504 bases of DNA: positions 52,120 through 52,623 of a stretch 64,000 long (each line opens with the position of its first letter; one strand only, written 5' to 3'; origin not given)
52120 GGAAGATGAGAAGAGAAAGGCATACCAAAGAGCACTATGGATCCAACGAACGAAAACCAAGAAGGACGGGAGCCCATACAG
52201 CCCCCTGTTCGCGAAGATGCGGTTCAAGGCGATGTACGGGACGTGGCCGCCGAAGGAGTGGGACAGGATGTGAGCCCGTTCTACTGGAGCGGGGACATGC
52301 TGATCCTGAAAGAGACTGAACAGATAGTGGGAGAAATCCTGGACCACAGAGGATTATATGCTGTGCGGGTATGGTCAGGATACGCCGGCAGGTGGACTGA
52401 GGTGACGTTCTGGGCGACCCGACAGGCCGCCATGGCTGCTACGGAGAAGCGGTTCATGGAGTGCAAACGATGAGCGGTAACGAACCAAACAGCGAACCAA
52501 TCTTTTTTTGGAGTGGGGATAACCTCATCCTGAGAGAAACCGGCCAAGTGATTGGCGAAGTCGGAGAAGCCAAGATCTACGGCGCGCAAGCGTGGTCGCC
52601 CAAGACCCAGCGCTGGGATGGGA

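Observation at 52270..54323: Tandem array of at least six diverged small paralogs (63-83 aa), translationally coupled, directly after the helicase gene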

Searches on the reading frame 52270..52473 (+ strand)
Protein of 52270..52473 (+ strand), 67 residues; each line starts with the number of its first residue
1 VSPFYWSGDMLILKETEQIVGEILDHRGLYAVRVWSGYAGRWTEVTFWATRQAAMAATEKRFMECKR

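Call 5: search_protein_families(library=pfam, max_evalue=1, proteins=[window:52270-52473:+])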
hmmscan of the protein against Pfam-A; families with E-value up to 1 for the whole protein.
window:52270-52473:+ (67 aa): 1 family
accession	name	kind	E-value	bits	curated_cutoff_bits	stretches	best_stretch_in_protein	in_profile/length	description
PF10710.14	DUF2512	-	0.16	12.1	26.5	1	5-38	45-77/136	Protein of unknown function (DUF2512)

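Call 6: search_protein_families(library=phrogs, max_evalue=1, proteins=[window:52270-52473:+])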
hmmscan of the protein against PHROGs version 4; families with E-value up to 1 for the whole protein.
window:52270-52473:+ (67 aa): 0 families

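Call 12: find_homologous_proteins(query=A1, max_evalue=10)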
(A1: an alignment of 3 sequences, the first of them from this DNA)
Query A1 (3 sequences) (67 aa, profile of the alignment): 5 proteins with E <= 10 among 30 candidates.
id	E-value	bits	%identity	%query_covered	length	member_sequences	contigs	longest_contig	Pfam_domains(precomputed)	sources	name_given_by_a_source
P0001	1.6e-32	129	99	100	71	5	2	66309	-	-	-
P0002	3.6e-31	125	48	90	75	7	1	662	-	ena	-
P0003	5.7e-31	124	51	96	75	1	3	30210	-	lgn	-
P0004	1.3e-19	88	67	100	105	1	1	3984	-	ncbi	-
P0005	4.5e-11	61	50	33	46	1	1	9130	-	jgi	-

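Call 14: find_encoding_contigs(protein=P0003, flank=10000, max_places=6)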
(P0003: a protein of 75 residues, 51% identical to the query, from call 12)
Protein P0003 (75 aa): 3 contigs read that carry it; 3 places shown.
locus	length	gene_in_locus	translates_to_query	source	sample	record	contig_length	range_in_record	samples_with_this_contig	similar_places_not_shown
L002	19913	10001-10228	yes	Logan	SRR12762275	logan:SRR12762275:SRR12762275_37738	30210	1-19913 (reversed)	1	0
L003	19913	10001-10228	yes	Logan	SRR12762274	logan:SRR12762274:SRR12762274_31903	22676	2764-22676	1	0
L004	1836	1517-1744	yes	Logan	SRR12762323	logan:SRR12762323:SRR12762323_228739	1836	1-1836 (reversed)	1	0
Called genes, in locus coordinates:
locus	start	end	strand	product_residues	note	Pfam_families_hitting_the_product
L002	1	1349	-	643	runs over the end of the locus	-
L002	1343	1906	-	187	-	-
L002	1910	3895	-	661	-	PF04466:Terminase_3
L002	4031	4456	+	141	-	-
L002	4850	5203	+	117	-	-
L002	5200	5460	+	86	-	-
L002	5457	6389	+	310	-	-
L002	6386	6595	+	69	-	-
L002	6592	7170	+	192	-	PF13353:Fer4_12 (weak), PF04055:Radical_SAM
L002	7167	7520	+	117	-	-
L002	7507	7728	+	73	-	-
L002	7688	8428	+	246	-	-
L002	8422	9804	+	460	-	PF00270:DEAD, PF04851:ResIII, PF13604:AAA_30 (weak), PF18766:SWI2_SNF2, PF13401:AAA_22 (faint), PF00271:Helicase_C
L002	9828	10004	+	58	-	-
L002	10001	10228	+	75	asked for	-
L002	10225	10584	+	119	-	-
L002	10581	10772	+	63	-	-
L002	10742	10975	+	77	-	-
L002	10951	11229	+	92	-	-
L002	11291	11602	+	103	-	-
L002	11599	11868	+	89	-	-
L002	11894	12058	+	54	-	-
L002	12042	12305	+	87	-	-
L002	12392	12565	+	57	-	PF12728:HTH_17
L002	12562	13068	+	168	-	-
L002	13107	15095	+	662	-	PF09250:Prim-Pol, PF08708:PriCT_1, PF05272:VapE-like_dom, PF19263:DUF5906 (weak)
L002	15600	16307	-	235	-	-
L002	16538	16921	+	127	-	-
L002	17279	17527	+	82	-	-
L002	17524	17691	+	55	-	-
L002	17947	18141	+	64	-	-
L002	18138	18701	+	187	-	-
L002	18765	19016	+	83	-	-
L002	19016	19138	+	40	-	-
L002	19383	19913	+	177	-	?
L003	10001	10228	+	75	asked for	-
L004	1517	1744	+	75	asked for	-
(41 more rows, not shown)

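Call 16: find_encoding_contigs(protein=P0004, flank=10000, max_places=6)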
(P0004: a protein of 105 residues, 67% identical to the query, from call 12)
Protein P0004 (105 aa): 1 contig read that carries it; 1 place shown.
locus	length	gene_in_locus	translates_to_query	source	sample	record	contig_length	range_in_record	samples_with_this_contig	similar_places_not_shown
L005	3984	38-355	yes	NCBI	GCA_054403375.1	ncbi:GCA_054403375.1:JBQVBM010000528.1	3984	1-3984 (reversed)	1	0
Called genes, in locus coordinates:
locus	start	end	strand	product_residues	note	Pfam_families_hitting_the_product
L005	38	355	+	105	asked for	-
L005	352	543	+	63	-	-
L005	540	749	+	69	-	-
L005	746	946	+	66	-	-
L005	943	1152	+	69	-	-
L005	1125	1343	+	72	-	-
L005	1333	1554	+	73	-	-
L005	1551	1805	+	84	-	-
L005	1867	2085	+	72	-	-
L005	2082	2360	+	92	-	-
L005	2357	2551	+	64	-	-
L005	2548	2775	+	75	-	-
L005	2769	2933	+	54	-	-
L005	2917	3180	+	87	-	-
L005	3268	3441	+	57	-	PF12728:HTH_17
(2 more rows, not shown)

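Call 32: find_homologous_proteins(query=A3, max_evalue=10)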
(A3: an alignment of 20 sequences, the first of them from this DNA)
Query A3 (20 sequences) (67 aa, profile of the alignment): 23 proteins with E <= 10 among 75 candidates.
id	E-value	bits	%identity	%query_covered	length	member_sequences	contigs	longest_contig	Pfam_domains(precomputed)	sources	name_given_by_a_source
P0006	1.2e-18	85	67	9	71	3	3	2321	-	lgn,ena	-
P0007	2.4e-17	81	-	-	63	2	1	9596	-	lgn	-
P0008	4.2e-17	80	-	-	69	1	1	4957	-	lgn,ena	-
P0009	7.1e-17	79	-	-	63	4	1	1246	-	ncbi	-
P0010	1.8e-16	78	-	-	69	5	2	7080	-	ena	-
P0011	2.9e-16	77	-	-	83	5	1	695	-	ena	-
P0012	5.5e-16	76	-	-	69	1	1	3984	-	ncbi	-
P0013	9.4e-16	75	28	96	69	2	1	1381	-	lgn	-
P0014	1.4e-15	75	-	-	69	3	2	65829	-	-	-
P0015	1.4e-15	75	-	-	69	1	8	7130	-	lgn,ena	-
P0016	2.1e-15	74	35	51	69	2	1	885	-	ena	-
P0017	3.8e-15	74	-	-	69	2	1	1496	-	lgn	-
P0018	4.4e-15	73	-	-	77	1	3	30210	-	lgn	-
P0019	5.5e-15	73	67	9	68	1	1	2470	-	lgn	-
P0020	1.5e-14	72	-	-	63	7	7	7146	-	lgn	-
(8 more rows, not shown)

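Call 43: search_protein_representatives(alignment_id=A4)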
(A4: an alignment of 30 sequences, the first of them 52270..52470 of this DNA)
Query: 30 sequences, 74 profile positions. Proteins with E-value up to 0.001 (for the whole library): 37; up to 1e-10: 9; up to 1e-30: 0. The best 37 are listed.
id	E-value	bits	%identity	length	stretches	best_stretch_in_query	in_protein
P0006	9.0e-26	106.1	-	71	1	1-72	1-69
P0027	8.0e-20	87.0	-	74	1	1-72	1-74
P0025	2.9e-18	82.1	-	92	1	2-72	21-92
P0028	4.4e-16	75.1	-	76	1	3-72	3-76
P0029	1.1e-15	73.8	-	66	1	4-72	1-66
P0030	1.5e-15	73.3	-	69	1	2-72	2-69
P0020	5.1e-13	65.2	-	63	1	4-72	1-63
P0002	1.2e-11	60.8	-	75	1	3-66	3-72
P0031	2.4e-11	59.9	-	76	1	3-70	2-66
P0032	6.3e-10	55.3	-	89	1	1-68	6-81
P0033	3.6e-08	49.7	-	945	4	24-59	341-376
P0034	6.6e-08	48.9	-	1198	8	15-60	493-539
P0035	7.2e-08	48.7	-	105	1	2-69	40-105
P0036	1.1e-07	48.1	-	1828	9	12-59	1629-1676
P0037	2.2e-07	47.2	-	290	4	21-71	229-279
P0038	3.2e-07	46.7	-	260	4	18-70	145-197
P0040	1.2e-06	44.8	-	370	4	29-66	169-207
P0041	4.3e-06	43.1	-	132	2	6-65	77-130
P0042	1.3e-05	41.5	-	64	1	4-72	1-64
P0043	1.6e-05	41.2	-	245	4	24-62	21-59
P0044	2.7e-05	40.5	-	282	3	24-58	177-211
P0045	3.9e-05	40.0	-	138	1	4-72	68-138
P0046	4.0e-05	39.9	-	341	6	30-66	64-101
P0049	1.5e-04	38.1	-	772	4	32-72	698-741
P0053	3.3e-04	37.0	-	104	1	4-64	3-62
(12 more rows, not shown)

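Call 45: search_protein_families(library=pfam, max_evalue=0.01, proteins=[P0033, P0034, P0037, P0038, P0040, P0043, P0044, P0046, P0041, P0045])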
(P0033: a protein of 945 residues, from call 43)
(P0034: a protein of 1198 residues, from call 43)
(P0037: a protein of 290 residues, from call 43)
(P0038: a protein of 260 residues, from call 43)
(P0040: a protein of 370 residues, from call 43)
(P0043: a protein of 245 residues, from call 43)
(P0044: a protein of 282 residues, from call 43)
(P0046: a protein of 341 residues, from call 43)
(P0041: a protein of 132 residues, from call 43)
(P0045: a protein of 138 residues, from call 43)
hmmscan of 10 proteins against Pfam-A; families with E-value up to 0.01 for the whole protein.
P0033 (945 aa): 2 families
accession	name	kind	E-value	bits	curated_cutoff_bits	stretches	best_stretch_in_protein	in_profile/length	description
PF00847.26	AP2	-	5.7e-42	142.2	33.3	6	174-216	1-46/54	AP2 domain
PF11341.13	DUF3143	-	0.00038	21.2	25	0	398-427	12-41/65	Protein of unknown function (DUF3143)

P0034 (1198 aa): 2 families
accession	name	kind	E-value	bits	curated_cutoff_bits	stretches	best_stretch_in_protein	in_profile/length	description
PF09075.15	STb_secrete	-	1e-05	25.9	25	0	24-49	18-45/48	Heat-stable enterotoxin B, secretory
PF21902.1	PTM1-like_N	-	1.3e-05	25.7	27.4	0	640-696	79-134/148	PTM1-like, N-terminal domain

P0037 (290 aa): 7 families
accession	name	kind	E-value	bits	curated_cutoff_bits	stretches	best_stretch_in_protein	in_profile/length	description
PF00847.26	AP2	-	1.6e-22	79.9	33.3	4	171-212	3-47/54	AP2 domain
PF05164.18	ZapA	-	1.2e-07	32.3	23.8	0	247-288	4-45/88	Cell division protein ZapA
PF05036.18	SPOR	-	0.0011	19.6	21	0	75-93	45-63/76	SPOR domain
PF01546.33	Peptidase_M20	-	0.0014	19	24.6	0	163-216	30-82/206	Peptidase family M20/M25/M40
PF03864.22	Phage_cap_E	-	0.0042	16.6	22.9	0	83-152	38-106/329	Phage major capsid protein E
PF19837.4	DUF6316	-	0.0063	16.7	28.5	0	253-274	31-52/55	Domain of unknown function (DUF6316)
PF07913.16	DUF1678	-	0.0067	16.7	25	0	148-202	16-70/196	Protein of unknown function (DUF1678)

P0038 (260 aa): 9 families
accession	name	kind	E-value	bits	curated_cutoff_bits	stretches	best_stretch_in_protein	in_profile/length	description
PF00847.26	AP2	-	2.4e-30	105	33.3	3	214-256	2-47/54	AP2 domain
PF13356.12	Arm-DNA-bind_3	-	3.6e-06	27.5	27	0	89-130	28-72/83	Arm DNA-binding domain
PF18799.6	LPD5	-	0.00011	23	27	0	89-158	64-134/144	Large polyvalent protein-associated domain 5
PF21037.2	CCDC138_cc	-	0.00042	20.7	27.1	0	43-66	8-31/59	Coiled-coil-domain-containing protein 138, coiled-coil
PF08846.15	DUF1816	-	0.0018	18.7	27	0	41-73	22-57/65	Domain of unknown function (DUF1816)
PF25061.1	RRM_fung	-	0.0024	18.5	27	0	13-66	14-67/85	Fungal RNA-binding domain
PF05036.18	SPOR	-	0.0029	18.3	21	0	171-196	45-69/76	SPOR domain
PF07688.17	KaiA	-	0.0039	17.8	22.2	0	214-244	4-34/122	KaiA C-terminal domain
PF18066.6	Phage_ABA_S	-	0.0087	17.2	27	0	151-183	52-83/89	Phage ABA sandwich domain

P0040 (370 aa): 2 families
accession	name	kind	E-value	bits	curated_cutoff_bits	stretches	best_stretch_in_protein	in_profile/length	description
PF00847.26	AP2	-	4.1e-10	40.3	33.3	1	49-88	1-45/54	AP2 domain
PF08846.15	DUF1816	-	0.00027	21.3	27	0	244-273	19-48/65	Domain of unknown function (DUF1816)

P0043 (245 aa): 6 families
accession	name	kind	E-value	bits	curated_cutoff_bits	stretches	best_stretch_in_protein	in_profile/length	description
PF00847.26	AP2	-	1.5e-21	76.9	33.3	4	193-230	3-43/54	AP2 domain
PF05036.18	SPOR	-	1e-05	26.2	21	0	99-139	6-35/76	SPOR domain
PF18092.7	DraK_HK_N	-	0.001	19.9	26.4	0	90-125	46-82/86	DraK Histidine Kinase N-terminal domain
PF16189.11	Creatinase_N_2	-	0.0054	17.2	29.7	0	132-160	14-42/161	Creatinase/Prolidase N-terminal domain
PF11341.13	DUF3143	-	0.0058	17.4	25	0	19-46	8-35/65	Protein of unknown function (DUF3143)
PF01342.26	SAND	-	0.009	16.1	22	0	82-100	49-67/76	SAND domain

P0044 (282 aa): 5 families
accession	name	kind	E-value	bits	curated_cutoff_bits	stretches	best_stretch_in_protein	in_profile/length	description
PF00847.26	AP2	-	4.7e-18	65.7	33.3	3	112-159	2-52/54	AP2 domain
PF07463.16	NUMOD4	-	1.5e-12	48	23.4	1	3-48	1-49/49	NUMOD4 motif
PF13392.12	HNH_3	-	2.1e-08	34.1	24.8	1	57-102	2-45/46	HNH endonuclease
PF14657.12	Arm-DNA-bind_4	-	0.0016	18.4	22.3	0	187-224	2-46/47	Arm DNA-binding domain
PF18468.6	Pfk_N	-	0.008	17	26.8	0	150-229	22-97/98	Phosphofructokinase N-terminal domain yeast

P0046 (341 aa): 4 families
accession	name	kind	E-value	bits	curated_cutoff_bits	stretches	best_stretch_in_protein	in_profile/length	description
PF00847.26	AP2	-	1.1e-33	115.7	33.3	5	175-212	3-43/54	AP2 domain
PF22682.2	Ribosomal_uL24m-like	-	0.0011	18.9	29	0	175-197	92-114/223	Large ribosomal subunit protein uL24m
PF05164.18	ZapA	-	0.0016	19.1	23.8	0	75-101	5-31/88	Cell division protein ZapA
PF05036.18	SPOR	-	0.0018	19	21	0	20-38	45-63/76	SPOR domain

P0041 (132 aa): 0 families

P0045 (138 aa): 0 families

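Call 52: search_solved_structures(query=A4, max_evalue=10, show_alignments=3)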
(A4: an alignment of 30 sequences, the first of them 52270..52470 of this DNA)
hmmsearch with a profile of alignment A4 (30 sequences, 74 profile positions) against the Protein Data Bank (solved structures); distinct sequences matched with E-value up to 10: 0.

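Call 57: predict_structure(alignment_id=A6)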
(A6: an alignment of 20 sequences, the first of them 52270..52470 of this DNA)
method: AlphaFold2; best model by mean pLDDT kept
length: 67 residues; sequences in the alignment: 20
mean_pLDDT: 90.8   pTM: 0.74
mean pLDDT of the five models: 90.8, 90.7, 90.2, 88.2, 85.7
residues with pLDDT >= 90: 49; 70-90: 16; 50-70: 2; < 50: 0
segments of 3 or more residues with pLDDT < 50: none
pLDDT, mean of each block of 10 residues (from residue 1): 82 91 94 93 95 94 86
secondary structure, 60 per line:
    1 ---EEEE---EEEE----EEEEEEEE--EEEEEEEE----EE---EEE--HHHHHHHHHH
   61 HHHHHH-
elements in order: E4-7 E11-14 E19-26 E29-36 E46-48 H51-66

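Call 60: search_protein_families(library=pfam, alignment_id=A4, max_evalue=10)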
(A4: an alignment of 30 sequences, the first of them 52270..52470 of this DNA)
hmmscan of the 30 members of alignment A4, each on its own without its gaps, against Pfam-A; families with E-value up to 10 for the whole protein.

A. member 1, window:52270-52470:+ (67 aa): 1 family
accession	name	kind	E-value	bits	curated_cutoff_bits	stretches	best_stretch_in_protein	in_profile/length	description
PF10710.14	DUF2512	-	0.16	12.1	26.5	1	5-38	45-77/136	Protein of unknown function (DUF2512)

B. families by the number of members that match (of 30 scanned): 8 families
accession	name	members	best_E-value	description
PF18658.7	zf-C2H2_12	3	0.0054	Spin-doc zinc-finger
PF16334.10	DUF4964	3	0.1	Domain of unknown function (DUF4964)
PF24534.1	HMA_PCA1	1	0.00025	PCA1 HMA heavy metal-associated domain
PF08214.17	HAT_KAT11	1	0.06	Histone acetylation protein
PF02974.19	Inh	1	0.14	Protease inhibitor Inh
PF10710.14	DUF2512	1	0.16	Protein of unknown function (DUF2512)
PF18928.5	DUF5677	1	0.17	Family of unknown function (DUF5677)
PF16619.10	SUIM_assoc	1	0.19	Unstructured region C-term to UIM in Ataxin3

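Call 61: fold_search(model_id=the predicted structure, library=pdb)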
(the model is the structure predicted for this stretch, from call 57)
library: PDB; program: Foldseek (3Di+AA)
matches with E <= 10: 272; with E <= 0.001: 0
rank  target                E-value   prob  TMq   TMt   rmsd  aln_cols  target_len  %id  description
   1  3dxc_A                1.1e+00  0.13  0.32  0.18  13.5        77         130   18  Crystal structure of the intracellular domain of human APP in complex with Fe65-PTB2 (released 2008-09-16)
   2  3dxc_C                1.6e+00  0.12  0.34  0.22  12.2        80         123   20  Crystal structure of the intracellular domain of human APP in complex with Fe65-PTB2 (released 2008-09-16)
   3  5njk_D                1.8e+00  0.14  0.37  0.21  10.9        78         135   17  PTB domain of human Numb isoform-1 (released 2017-12-13)
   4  5njj_D                2.0e+00  0.11  0.34  0.19  11.4        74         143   15  PTB domain of human Numb isoform-1 (released 2017-12-13)
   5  9pvg_A                2.5e+00  0.21  0.45  0.26   9.3        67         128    9  Co-crystal structure of two CCM2 PTB domains bound to a KRIT1 peptide encompassing NPxF2 and NPxF3 (released 2026-01-28)
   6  5yi7_A                2.7e+00  0.07  0.29  0.18  12.1        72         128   14  Crystal structure of drosophila Numb PTB domain and Pon peptide complex (released 2018-04-18)
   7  8rdp_C                2.7e+00  0.06  0.26  0.19  11.4        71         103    7  Cereblon isoform 4 from Magnetospirillum gryphiswaldense in complex with spiro-isoxazol based compound 8a (released 2024-04-10)
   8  5yi7_C                2.8e+00  0.10  0.36  0.20  11.8        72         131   14  Crystal structure of drosophila Numb PTB domain and Pon peptide complex (released 2018-04-18)
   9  7zj1_A                2.8e+00  0.08  0.26  0.22   4.9        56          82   21  Crystal structure of ADAR1-dsRBD3 dimer (released 2023-10-25)
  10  5ejs_A                2.8e+00  0.03  0.18  0.06  10.5        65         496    9  Structure of Dictyostelium Discoideum Myosin VII MyTH4-FERM MF2 domain, mutant 1 (released 2016-07-06)
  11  8gtd_A                2.8e+00  0.02  0.16  0.05   8.5        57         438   12  Cryo-EM model of the marine siphophage vB_DshS-R4C portal-adaptor complex (released 2023-07-12)
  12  9pvg_B                3.0e+00  0.16  0.44  0.26   9.3        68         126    9  Co-crystal structure of two CCM2 PTB domains bound to a KRIT1 peptide encompassing NPxF2 and NPxF3 (released 2026-01-28)
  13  9d94_Fa               3.2e+00  0.21  0.42  0.07   3.9        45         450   13  Mycobacteriophage Bxb1 portal and connector assembly - Composite map and model (released 2024-09-25)
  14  9frj_D                3.2e+00  0.15  0.32  0.02   1.8        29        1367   21  Ap4A bound in de novo transcription initiation T. thermophilus RNA polymerase complex with aTT DNA template (released 2025-12-17)
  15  4lmg_D                3.2e+00  0.12  0.34  0.20   7.5        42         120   14  Crystal structure of AFT2 in complex with DNA (released 2014-03-05)
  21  6j9e_J                3.9e+00  0.13  0.43  0.44   5.6        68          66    7  Cryo-EM structure of Xanthomonos oryzae transcription elongation complex with NusA and the bacteriophage protein P7 (released 2019-07-17)
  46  7wq5_B                4.9e+00  0.33  0.51  0.23   2.6        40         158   20  Crystal structure of Arabidopsis transcriptional factor WRINKLED1 with dsDNA (released 2022-08-31)
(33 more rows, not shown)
